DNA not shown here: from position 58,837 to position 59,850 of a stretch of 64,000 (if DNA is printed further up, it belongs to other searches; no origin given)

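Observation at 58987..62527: Five-gene co-oriented operon: REase, C5-MTase, Vsr, a GYP-repeat protein and an Rx4H protein, in an AT-rich island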

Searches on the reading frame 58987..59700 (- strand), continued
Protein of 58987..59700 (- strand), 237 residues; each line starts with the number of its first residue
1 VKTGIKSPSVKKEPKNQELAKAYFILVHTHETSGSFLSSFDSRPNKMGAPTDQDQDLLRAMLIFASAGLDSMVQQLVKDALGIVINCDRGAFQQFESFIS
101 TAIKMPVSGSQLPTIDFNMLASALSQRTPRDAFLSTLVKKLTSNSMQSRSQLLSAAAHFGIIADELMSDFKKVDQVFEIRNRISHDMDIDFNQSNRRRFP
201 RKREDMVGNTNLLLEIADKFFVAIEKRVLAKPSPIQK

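Call 69: search_protein_families(library=padloc, alignment_id=A3, max_evalue=1e-10)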
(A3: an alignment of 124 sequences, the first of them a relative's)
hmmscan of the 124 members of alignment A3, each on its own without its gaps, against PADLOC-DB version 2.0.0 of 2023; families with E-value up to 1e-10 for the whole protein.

A. member 1, L008:6312-7154:- (280 aa): 0 families

B. families by the number of members that match (of 124 scanned): 197 families (the first 25 are shown)
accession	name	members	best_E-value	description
PDLC03634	MTase_III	3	2.9e-193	Type III methyltransferase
PDLC03632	MTase_III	3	6.5e-148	Type III methyltransferase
PDLC03641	MTase_III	3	2.8e-113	Type III methyltransferase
PDLC03633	MTase_III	3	2.7e-112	Type III methyltransferase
PDLC03637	MTase_III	3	1.7e-104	Type III methyltransferase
PDLC03644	MTase_III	3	6.5e-85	Type III methyltransferase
PDLC03354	MTase_II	3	2.1e-54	Type II methyltransferase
PDLC03636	MTase_III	3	1.7e-52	Type III methyltransferase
PDLC04134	mad2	3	1.2e-46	mads_2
PDLC03300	MTase_II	3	1.5e-46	Type II methyltransferase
PDLC03339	MTase_II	3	3.2e-46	Type II methyltransferase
PDLC03635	MTase_III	3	3.6e-45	Type III methyltransferase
PDLC03638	MTase_III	3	3.2e-36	Type III methyltransferase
PDLC03371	MTase_II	3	5.7e-35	Type II methyltransferase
PDLC03299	MTase_II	3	8.5e-34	Type II methyltransferase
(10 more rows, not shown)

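Call 78: search_protein_representatives(alignment_id=A1)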
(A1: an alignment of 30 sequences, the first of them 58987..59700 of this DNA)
Query: 30 sequences, 227 profile positions. Proteins with E-value up to 0.001 (for the whole library): 959; up to 1e-10: 785; up to 1e-30: 468. The best 150 are listed.
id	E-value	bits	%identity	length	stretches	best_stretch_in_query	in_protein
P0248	2.2e-89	315.5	-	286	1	7-223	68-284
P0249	4.1e-86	304.8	-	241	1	5-225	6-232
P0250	2.3e-85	302.3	-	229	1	1-223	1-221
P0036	2.7e-85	302.1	-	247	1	1-224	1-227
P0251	1.7e-83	296.2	-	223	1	1-223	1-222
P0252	3.8e-83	295.1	-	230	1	4-224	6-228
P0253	3.1e-81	288.8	-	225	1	1-224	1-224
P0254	8.5e-78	277.6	-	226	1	4-223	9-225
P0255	4.8e-77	275.1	-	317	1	7-224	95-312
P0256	4.9e-77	275.1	-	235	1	8-225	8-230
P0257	1.2e-76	273.9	-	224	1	8-223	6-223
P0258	4.0e-76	272.1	-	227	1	8-223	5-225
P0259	5.6e-76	271.6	-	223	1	1-224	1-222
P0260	1.3e-75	270.4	-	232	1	1-223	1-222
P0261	2.9e-75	269.3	-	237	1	4-223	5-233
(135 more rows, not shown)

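Call 82: fold_search(model_id=the predicted structure, library=viral)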
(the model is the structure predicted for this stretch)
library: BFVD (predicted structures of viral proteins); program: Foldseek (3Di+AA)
matches with E <= 10: 241; with E <= 0.001: 0
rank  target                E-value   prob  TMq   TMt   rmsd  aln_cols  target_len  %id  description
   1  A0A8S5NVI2            9.7e-02  0.96  0.42  0.34   9.8       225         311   10  Uncharacterized protein [Siphoviridae sp. ctiPM17]
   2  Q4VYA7                1.5e-01  0.51  0.30  0.28  18.3       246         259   12  (no name in the UniProt tables at hand)
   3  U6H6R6                1.6e-01  0.38  0.28  0.19  19.6       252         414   14  GP78 [Caviid herpesvirus 2 str. CIDMTR]
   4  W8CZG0                2.3e-01  0.12  0.16  0.14  23.6       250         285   13  Uncharacterized protein [Erwinia phage PhiEaH1]
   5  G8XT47                3.1e-01  0.13  0.18  0.17  23.0       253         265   10  Membrane protein S21 [Saimiriine betaherpesvirus 4]
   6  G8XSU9                4.0e-01  0.08  0.16  0.09  20.4       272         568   12  Tegument protein UL35 [Saimiriine betaherpesvirus 4]
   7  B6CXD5                4.2e-01  0.15  0.21  0.15  18.2       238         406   15  (no name in the UniProt tables at hand)
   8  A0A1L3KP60            4.4e-01  0.08  0.15  0.08  20.5       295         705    9  Uncharacterized protein [Hubei blood fluke virus 3]
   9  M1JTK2                4.9e-01  0.10  0.16  0.18  18.5       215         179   12  Pkip [Spodoptera littoralis nuclear polyhedrosis virus]
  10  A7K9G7                4.9e-01  0.08  0.18  0.14  28.1       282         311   10  Uncharacterized protein Z557R [Chlorovirus heliozoae]
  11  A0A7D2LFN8            5.6e-01  0.09  0.18  0.17  32.0       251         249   11  Uncharacterized protein [Stenotrophomonas phage vB_SmaS_BUCT548]
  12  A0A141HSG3            7.2e-01  0.13  0.27  0.20  22.6       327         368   10  (no name in the UniProt tables at hand)
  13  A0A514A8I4            7.9e-01  0.20  0.24  0.22  14.5       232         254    9  Uncharacterized protein [Pantoea phage Kyle]
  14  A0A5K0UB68            8.8e-01  0.13  0.20  0.20  13.6       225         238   13  t-SNARE coiled-coil homology domain-containing protein [Yasminevirus sp. GU-2018]
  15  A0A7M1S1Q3            8.8e-01  0.13  0.26  0.14  32.8       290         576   11  Putative endolysin/lysozyme [uncultured phage cr127_1]
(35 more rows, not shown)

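Call 88: get_annotated_region(hit=H1, flank=3000)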
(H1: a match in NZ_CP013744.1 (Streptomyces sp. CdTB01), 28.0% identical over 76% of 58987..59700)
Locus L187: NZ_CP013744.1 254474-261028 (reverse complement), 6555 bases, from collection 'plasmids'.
description: Streptomyces sp. CdTB01 plasmid unnamed, complete sequence
organism: Streptomyces sp. CdTB01 (NCBI taxid 1725411)
taxonomy: Bacteria; Actinomycetota; Actinomycetes; Kitasatosporales; Streptomycetaceae; Streptomyces; Streptomyces sp. CdTB01
host: -; source: soil; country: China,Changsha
typing (MOB-suite, as given by PLSDB): non-mobilizable; replicon rep_cluster_14
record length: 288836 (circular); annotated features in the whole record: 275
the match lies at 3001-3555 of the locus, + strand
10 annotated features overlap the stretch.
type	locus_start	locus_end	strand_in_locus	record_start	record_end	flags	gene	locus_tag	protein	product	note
CDS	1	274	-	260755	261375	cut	-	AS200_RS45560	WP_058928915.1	class I SAM-dependent methyltransferase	GO:0032259 - methylation [Evidence IEA]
CDS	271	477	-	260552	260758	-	-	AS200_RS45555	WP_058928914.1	hypothetical protein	-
CDS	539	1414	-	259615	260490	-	-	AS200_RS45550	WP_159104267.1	hypothetical protein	-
CDS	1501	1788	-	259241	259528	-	-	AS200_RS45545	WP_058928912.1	hypothetical protein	-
CDS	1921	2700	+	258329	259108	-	-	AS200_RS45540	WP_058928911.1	GntR family transcriptional regulator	-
CDS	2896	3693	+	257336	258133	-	-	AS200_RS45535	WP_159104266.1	hypothetical protein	-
CDS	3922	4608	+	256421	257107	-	-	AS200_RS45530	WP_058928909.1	hypothetical protein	-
CDS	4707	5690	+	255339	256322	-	-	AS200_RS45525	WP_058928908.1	aminoglycoside phosphotransferase family protein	GO:0016310 - phosphorylation [Evidence IEA]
CDS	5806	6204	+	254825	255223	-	-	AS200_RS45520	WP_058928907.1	hypothetical protein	-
CDS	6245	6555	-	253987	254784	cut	-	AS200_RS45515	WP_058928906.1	class I SAM-dependent methyltransferase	-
